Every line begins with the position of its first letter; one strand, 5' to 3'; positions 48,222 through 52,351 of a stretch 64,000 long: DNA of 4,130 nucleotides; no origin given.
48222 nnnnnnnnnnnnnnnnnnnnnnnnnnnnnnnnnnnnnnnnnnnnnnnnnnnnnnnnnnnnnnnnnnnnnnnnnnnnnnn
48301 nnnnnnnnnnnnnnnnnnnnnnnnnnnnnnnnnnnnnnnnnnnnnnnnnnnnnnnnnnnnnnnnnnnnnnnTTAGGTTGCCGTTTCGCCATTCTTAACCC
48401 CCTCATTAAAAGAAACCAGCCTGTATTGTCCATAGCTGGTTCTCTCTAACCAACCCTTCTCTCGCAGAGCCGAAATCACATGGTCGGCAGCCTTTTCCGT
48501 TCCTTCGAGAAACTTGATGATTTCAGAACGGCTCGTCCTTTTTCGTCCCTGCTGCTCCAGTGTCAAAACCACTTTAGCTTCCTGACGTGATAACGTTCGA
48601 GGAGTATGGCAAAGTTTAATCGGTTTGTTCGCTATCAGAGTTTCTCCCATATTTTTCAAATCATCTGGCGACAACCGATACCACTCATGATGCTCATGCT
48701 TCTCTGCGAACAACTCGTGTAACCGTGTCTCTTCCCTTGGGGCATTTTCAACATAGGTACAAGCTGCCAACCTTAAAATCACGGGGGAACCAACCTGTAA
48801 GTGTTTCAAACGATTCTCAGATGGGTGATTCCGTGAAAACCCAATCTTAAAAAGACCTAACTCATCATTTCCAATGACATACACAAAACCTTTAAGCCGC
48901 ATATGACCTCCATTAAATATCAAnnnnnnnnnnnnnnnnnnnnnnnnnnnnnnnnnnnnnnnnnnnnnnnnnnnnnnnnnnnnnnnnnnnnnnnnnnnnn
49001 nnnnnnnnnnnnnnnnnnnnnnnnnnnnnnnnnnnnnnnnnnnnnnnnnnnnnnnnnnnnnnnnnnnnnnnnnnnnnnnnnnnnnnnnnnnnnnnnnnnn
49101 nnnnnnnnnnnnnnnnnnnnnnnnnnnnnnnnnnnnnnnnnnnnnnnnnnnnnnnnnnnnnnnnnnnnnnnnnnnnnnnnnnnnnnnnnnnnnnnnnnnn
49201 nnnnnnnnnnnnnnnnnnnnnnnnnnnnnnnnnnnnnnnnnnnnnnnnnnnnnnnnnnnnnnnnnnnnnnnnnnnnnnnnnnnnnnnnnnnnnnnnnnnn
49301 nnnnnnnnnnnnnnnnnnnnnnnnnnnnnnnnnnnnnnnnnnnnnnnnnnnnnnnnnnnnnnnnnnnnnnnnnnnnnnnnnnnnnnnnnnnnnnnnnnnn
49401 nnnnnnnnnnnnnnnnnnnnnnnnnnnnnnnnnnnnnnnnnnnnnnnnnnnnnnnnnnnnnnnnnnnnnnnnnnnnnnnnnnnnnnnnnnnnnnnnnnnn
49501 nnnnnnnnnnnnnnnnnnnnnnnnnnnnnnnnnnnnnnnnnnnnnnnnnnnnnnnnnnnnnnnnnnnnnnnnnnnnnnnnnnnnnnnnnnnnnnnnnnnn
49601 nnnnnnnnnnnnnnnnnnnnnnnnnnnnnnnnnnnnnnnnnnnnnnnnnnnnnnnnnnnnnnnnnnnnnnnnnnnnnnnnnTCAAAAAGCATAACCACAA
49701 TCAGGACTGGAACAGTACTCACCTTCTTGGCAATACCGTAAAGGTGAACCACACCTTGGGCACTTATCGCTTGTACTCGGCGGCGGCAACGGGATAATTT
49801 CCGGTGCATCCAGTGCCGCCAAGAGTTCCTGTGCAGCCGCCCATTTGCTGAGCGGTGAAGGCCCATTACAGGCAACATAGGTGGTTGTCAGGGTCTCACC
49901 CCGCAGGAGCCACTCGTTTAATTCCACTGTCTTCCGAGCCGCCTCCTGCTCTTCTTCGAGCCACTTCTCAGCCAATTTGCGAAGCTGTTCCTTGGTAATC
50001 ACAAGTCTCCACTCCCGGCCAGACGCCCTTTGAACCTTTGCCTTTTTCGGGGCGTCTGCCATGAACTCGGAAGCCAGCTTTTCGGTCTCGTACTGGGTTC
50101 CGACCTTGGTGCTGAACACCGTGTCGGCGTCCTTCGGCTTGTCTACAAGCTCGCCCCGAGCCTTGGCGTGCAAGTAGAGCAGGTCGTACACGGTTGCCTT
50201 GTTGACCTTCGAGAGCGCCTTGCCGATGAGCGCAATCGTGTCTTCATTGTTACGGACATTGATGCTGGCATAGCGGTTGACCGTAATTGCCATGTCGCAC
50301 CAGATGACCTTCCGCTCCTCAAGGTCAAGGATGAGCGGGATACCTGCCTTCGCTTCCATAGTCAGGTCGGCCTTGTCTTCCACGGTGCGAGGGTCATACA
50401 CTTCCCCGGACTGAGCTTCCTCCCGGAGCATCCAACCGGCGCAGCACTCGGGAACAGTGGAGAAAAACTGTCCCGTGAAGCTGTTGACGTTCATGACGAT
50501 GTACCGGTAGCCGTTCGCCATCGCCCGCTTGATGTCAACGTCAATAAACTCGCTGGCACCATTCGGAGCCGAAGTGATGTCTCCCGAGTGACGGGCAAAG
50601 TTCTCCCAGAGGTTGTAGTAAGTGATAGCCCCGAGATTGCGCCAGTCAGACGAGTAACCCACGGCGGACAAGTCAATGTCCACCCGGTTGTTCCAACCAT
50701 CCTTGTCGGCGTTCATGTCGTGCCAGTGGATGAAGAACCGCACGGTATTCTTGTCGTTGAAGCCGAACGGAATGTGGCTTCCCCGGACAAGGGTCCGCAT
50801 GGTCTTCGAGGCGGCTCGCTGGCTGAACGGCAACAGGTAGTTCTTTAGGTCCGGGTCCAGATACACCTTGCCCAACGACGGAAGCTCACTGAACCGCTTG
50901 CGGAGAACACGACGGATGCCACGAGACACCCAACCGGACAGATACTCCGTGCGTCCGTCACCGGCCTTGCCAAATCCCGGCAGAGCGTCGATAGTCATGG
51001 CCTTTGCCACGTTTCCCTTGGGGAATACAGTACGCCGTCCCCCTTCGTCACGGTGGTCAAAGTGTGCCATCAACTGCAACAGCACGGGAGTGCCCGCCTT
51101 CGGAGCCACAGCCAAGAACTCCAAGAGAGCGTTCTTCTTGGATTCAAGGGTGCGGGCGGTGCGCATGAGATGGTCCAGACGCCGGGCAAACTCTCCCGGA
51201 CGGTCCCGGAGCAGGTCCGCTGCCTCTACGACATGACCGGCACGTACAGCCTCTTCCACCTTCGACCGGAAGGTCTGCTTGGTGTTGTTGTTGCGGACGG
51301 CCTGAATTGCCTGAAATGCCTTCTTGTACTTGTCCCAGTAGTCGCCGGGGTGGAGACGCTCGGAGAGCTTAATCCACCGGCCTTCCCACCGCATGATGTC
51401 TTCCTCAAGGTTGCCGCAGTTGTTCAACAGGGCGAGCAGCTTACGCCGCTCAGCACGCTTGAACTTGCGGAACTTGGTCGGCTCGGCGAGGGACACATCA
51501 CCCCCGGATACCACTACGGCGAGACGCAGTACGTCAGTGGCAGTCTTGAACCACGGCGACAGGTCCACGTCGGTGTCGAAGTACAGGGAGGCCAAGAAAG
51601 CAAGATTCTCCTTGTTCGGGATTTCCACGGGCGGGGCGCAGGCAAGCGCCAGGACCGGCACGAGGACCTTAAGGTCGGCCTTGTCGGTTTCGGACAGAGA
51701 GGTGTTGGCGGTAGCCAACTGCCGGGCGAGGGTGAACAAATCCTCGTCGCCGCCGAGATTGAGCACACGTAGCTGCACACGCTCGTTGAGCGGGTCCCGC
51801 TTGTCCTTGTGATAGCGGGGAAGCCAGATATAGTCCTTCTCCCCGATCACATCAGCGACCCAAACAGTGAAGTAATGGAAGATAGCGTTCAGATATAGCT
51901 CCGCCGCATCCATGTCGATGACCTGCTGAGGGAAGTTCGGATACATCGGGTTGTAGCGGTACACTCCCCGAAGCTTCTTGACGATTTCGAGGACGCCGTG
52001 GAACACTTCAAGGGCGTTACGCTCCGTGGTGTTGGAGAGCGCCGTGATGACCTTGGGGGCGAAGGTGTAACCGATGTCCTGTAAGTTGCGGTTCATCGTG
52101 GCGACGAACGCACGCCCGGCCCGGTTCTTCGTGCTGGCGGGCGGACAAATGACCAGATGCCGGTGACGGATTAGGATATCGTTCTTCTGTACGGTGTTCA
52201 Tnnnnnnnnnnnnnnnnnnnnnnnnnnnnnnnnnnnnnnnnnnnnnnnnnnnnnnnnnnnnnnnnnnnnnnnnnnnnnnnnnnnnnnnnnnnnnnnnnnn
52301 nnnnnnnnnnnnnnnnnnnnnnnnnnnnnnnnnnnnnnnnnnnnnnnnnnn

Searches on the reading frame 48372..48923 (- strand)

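Call 68: search_protein_families(library=pfam, proteins=[window:48372-48923:-], max_evalue=0.001)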
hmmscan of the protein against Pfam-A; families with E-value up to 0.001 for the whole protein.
window:48372-48923:- (183 aa): 2 families
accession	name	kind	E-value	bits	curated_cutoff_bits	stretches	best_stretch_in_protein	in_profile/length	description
PF13455.12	MUG113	-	7.4e-11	42.9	22.3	1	25-91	1-68/73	Meiotically up-regulated gene 113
PF10544.15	T5orf172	-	9.6e-09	36.1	20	1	12-91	1-95/101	T5orf172 domain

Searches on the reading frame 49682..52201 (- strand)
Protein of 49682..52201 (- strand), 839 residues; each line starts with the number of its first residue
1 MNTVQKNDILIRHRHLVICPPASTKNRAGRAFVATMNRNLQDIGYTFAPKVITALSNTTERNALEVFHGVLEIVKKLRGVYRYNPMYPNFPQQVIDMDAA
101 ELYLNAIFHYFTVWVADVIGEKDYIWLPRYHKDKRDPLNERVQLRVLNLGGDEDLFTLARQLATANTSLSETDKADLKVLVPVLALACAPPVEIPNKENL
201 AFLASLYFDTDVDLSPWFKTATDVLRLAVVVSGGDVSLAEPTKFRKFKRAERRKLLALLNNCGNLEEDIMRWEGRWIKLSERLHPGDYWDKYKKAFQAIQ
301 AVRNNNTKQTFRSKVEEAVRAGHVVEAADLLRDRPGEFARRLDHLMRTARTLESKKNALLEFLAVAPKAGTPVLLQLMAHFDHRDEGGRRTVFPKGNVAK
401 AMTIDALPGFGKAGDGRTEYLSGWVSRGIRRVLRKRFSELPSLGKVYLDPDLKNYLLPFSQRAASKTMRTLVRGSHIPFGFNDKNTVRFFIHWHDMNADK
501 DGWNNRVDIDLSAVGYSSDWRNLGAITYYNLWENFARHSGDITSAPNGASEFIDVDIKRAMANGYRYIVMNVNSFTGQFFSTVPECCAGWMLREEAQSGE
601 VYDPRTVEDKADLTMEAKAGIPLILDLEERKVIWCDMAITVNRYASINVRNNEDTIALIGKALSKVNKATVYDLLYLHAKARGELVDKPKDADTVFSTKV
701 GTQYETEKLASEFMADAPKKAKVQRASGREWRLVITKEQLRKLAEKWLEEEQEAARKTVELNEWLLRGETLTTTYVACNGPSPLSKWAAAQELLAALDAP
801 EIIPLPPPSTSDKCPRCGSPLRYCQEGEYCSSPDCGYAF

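Call 11: search_protein_families(library=phrogs, proteins=[window:49682-52201:-], max_evalue=0.0001)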
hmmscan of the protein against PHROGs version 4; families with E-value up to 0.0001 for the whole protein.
window:49682-52201:- (839 aa): 1 family
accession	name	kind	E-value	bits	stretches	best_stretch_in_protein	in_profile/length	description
phrog_33734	-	unknown function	6.9e-97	326.7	2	218-714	247-755/764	-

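Call 68: search_protein_families(library=pfam, proteins=[window:49682-52201:-], max_evalue=0.001)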
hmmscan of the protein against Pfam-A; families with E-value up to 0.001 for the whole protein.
window:49682-52201:- (839 aa): 0 families
